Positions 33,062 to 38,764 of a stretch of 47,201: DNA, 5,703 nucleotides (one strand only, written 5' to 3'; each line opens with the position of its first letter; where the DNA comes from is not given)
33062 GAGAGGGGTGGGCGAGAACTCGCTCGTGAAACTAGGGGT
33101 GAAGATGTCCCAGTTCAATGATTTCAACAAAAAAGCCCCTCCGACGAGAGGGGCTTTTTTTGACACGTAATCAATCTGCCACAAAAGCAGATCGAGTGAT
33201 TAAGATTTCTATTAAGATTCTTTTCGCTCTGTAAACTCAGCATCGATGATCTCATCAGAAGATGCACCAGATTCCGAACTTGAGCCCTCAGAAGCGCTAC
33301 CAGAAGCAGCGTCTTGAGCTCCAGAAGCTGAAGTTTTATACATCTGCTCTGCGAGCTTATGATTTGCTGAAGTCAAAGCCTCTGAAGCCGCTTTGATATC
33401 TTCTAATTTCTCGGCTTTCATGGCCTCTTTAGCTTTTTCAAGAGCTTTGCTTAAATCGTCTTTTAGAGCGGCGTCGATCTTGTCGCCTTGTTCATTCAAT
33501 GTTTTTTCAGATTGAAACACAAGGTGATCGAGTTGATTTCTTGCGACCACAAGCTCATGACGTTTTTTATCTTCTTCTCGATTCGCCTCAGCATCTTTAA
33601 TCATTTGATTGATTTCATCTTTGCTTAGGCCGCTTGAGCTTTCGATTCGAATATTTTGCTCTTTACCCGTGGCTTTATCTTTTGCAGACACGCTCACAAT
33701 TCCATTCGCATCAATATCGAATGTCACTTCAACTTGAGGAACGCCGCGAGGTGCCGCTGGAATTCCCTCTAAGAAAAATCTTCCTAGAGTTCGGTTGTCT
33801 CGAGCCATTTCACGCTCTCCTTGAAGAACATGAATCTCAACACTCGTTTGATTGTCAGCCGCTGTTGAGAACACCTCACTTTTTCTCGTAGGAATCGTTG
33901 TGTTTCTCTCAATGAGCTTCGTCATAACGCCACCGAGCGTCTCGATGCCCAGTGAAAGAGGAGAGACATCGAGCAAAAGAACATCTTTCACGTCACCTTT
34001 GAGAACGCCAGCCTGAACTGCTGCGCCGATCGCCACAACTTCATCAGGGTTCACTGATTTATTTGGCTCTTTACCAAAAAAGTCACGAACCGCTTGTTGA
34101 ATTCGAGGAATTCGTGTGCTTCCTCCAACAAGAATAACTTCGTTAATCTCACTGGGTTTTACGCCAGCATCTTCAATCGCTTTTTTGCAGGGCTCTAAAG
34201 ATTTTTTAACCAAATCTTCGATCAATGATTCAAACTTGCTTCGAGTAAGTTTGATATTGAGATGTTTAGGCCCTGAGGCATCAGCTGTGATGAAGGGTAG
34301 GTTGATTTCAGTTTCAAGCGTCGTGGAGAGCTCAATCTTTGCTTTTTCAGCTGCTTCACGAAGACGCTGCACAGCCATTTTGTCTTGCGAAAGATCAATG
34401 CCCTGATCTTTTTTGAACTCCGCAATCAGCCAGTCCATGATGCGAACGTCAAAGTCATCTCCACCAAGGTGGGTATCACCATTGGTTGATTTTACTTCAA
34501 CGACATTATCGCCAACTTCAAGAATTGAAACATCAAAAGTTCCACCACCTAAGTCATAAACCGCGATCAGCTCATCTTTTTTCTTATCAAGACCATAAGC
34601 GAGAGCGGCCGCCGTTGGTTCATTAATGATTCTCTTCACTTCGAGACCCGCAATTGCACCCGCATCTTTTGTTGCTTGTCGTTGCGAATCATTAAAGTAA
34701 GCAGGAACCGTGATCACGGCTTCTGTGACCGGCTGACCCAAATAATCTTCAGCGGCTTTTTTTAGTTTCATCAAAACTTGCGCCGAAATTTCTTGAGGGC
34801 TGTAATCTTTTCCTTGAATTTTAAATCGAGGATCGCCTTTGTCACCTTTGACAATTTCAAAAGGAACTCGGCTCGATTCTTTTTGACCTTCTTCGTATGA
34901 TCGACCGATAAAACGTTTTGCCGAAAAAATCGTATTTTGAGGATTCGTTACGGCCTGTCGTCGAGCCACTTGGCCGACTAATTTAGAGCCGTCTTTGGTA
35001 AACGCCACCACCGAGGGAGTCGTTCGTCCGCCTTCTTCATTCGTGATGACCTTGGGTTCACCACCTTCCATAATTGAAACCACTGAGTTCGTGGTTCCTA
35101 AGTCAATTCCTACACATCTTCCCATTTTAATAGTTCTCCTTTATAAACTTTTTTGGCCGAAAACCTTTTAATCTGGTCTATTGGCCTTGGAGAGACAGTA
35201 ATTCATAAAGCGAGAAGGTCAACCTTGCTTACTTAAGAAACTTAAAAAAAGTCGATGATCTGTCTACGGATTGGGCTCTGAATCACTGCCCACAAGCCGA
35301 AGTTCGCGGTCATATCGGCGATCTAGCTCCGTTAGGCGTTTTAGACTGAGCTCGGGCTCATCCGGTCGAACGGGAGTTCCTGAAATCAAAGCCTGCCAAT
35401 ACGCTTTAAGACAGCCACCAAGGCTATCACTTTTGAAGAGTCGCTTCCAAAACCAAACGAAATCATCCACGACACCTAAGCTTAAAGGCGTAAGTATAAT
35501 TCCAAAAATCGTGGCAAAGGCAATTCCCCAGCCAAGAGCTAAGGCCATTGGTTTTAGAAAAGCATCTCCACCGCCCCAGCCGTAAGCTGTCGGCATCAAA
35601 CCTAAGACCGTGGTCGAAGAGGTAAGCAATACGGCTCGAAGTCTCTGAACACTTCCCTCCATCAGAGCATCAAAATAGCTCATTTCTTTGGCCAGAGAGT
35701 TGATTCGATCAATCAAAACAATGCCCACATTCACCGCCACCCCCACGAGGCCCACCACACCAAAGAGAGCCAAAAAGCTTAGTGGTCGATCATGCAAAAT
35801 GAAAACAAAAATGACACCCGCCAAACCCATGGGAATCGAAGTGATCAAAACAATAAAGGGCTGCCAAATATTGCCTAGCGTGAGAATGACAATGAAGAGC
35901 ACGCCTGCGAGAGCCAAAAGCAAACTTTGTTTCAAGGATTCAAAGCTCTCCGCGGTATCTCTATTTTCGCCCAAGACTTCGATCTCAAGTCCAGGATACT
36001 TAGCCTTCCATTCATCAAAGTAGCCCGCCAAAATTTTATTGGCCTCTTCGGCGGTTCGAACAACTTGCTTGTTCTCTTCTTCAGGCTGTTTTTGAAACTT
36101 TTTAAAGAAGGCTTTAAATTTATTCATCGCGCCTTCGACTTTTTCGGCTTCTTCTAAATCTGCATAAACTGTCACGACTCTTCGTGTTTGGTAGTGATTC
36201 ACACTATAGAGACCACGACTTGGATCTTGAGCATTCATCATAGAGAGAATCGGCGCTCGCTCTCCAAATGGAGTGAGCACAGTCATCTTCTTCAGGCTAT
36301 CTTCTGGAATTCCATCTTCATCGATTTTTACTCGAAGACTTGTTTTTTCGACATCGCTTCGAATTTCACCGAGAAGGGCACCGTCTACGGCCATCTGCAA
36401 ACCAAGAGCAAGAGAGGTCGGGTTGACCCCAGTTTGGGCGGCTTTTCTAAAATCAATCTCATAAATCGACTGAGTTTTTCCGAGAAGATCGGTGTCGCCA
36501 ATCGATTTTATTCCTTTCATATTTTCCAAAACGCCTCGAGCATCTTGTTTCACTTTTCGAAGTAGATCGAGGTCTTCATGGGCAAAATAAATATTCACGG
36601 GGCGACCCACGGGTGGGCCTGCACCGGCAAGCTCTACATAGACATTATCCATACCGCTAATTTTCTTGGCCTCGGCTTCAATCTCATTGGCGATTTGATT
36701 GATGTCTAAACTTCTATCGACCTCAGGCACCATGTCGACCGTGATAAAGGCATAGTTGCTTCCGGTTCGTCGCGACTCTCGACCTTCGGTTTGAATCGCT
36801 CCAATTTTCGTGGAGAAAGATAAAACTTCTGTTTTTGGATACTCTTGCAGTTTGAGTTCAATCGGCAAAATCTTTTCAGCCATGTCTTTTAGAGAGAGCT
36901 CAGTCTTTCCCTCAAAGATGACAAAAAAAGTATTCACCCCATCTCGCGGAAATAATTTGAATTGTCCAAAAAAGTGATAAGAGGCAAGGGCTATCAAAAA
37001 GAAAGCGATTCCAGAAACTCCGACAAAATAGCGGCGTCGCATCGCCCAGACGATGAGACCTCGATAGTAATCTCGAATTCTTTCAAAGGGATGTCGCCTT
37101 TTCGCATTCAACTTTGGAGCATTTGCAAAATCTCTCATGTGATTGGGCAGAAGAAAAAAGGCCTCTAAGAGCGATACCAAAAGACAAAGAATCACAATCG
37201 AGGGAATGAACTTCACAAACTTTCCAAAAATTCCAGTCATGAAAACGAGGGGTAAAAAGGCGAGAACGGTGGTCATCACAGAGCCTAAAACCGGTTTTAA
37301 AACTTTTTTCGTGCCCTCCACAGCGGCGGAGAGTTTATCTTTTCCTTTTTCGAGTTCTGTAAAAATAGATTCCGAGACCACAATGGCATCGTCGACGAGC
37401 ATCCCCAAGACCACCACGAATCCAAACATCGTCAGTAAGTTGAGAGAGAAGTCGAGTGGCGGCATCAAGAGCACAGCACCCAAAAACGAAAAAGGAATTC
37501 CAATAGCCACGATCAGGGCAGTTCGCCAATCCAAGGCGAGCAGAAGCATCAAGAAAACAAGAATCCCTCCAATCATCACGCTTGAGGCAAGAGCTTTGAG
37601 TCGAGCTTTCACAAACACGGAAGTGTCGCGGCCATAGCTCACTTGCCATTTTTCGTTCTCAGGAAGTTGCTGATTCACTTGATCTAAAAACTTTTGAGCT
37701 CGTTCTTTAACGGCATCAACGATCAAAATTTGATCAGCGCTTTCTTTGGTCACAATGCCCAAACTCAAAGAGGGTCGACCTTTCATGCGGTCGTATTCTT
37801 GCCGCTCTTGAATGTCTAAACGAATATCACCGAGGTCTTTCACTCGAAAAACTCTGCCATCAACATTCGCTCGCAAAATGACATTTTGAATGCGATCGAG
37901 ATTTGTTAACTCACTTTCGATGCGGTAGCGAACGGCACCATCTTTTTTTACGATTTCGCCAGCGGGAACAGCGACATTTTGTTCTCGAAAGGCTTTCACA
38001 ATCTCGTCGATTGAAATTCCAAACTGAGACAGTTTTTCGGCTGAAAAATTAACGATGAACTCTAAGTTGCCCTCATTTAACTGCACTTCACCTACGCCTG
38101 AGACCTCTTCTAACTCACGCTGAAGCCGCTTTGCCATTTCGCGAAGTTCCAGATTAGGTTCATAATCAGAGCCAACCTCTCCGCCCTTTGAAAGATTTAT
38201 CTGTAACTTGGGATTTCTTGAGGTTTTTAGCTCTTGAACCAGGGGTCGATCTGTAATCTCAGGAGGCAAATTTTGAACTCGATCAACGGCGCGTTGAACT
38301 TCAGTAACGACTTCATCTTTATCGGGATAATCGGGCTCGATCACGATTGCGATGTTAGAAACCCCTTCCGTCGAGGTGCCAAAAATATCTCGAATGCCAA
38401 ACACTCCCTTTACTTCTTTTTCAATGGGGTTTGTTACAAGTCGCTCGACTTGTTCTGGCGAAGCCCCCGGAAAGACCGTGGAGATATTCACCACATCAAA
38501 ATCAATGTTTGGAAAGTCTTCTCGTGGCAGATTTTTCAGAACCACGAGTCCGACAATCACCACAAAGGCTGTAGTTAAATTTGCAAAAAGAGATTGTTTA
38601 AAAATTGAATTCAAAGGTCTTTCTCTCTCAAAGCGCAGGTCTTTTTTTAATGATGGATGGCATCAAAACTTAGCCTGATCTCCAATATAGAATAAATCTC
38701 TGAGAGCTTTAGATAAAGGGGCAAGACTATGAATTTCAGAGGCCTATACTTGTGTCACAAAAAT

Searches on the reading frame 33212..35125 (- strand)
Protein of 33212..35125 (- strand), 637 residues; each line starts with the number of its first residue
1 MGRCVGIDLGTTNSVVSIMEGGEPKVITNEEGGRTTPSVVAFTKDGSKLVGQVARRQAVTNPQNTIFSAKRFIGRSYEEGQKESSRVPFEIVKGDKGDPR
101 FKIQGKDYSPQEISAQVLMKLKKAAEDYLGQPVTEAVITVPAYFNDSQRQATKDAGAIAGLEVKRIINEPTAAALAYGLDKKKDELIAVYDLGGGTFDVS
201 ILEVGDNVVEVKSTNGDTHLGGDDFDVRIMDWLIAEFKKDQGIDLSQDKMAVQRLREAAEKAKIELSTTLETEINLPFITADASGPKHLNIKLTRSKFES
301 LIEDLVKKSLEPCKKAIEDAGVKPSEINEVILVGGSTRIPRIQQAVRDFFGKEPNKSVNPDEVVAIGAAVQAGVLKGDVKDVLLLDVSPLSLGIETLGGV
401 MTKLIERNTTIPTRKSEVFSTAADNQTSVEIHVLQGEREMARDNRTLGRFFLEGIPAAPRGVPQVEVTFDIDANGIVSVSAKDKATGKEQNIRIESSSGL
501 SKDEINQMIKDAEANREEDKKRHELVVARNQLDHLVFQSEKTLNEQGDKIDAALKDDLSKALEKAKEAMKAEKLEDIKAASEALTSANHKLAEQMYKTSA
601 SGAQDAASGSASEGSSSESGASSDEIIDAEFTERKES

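Call 6: search_protein_families(library=pfam, proteins=[window:33212-35125:-], max_evalue=0.01)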
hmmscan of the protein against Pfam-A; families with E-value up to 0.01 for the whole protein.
window:33212-35125:- (637 aa): 2 families
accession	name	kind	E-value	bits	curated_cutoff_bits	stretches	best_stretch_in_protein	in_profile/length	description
PF00012.26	HSP70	-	3.2e-266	884.7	20.6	1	5-597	2-599/599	Hsp70 protein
PF06723.19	MreB_Mbl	-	6.3e-16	58.6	27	1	122-370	82-317/327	MreB/Mbl protein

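Call 7: search_protein_families(library=ncbifam, proteins=[window:33212-35125:-], max_evalue=0.01)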
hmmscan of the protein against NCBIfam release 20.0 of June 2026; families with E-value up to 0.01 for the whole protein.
window:33212-35125:- (637 aa): 17 families
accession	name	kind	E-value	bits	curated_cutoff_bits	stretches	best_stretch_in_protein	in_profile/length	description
NF001413.0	PRK00290.1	equivalog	0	1041.4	648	1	1-636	1-623/625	molecular chaperone DnaK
TIGR02350.1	prok_dnaK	equivalog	4.5e-304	1009.4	822.55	1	4-597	2-596/596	molecular chaperone DnaK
NF009947.0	PRK13411.1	equivalog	6.8e-280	929.8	1002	1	1-613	1-617/662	molecular chaperone DnaK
NF009946.0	PRK13410.1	equivalog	6.3e-259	860.7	1019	1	1-601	1-607/669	molecular chaperone DnaK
NF003520.0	PRK05183.1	subfamily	3.4e-198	660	620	1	4-599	21-608/621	Fe-S protein assembly chaperone HscA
TIGR01991.1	HscA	equivalog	6.9e-197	655.6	708.55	1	5-598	2-587/600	Fe-S protein assembly chaperone HscA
NF002399.0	PRK01433.1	equivalog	4.9e-129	431.6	743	1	4-593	21-575/595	Fe-S protein assembly chaperone HscA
NF008673.0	PRK11678.1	equivalog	3.8e-24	85.3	331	2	113-229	129-259/450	molecular chaperone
NF011660.0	PRK15080.1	equivalog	2e-15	56.7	182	1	115-220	76-176/277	ethanolamine utilization protein EutJ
TIGR02529.1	EutJ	subfamily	6.6e-14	52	152.1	1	114-220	42-143/239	ethanolamine utilization protein EutJ family protein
NF010539.0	PRK13927.1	subfamily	5.7e-13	48.5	293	1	121-369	87-323/339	rod shape-determining protein MreB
TIGR00904.1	mreB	subfamily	5.8e-11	42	365.75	1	135-367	100-321/334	MreB/Mrl family cell shape determining protein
NF010540.1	PRK13929.1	exception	9.9e-11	41.3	515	1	115-370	78-322/334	rod-share determining protein MreBH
TIGR01312.1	XylB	equivalog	9.7e-05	21.1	380.25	1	295-380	361-443/481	xylulokinase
NF053558.1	BeeR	equivalog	0.0014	17.7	530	0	121-352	88-310/349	BeeR family actin-like protein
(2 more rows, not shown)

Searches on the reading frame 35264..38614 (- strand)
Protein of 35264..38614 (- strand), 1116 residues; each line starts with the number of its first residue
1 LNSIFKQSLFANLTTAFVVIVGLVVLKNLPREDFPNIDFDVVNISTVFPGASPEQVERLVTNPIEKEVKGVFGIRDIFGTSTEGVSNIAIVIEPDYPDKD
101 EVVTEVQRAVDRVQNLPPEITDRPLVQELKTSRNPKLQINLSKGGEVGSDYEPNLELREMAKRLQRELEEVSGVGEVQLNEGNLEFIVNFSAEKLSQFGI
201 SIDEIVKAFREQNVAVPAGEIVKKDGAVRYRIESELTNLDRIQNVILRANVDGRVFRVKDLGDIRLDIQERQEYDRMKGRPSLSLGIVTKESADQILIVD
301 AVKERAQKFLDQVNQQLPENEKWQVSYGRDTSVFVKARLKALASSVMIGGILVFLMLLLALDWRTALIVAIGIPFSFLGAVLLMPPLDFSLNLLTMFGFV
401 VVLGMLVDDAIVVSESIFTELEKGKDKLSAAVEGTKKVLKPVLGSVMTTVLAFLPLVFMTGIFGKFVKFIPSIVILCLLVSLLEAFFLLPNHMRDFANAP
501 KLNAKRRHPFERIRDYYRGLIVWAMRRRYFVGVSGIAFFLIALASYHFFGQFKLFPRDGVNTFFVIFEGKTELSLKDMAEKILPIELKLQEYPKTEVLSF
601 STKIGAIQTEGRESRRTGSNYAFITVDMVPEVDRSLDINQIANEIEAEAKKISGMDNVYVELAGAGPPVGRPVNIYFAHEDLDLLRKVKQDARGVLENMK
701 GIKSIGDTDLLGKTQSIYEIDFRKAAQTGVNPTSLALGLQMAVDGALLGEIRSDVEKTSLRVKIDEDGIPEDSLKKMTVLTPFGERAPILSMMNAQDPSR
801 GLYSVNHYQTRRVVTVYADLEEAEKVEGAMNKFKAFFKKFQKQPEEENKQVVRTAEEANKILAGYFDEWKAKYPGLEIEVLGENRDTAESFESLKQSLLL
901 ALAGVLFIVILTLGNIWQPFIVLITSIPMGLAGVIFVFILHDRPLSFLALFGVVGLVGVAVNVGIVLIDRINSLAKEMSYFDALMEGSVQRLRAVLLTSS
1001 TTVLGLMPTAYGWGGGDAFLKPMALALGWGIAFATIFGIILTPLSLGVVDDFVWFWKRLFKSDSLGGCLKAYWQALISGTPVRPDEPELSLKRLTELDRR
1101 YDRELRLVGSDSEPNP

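Call 65: search_protein_families(library=pfam, proteins=[window:35264-38614:-], max_evalue=0.001)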
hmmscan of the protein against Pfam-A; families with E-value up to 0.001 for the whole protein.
window:35264-38614:- (1116 aa): 3 families
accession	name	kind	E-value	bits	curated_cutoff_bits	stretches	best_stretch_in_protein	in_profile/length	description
PF00873.25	ACR_tran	-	1.7e-139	466.8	28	2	5-839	6-839/1021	AcrB/AcrD/AcrF family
PF02355.23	SecD_SecF_C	-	0.00016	21.6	20.5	1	343-488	34-178/189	Protein export membrane protein SecD/SecF, C-terminal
PF18949.5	DUF5693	-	0.00025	20.1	29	1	887-999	306-417/609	Family of unknown function (DUF5693)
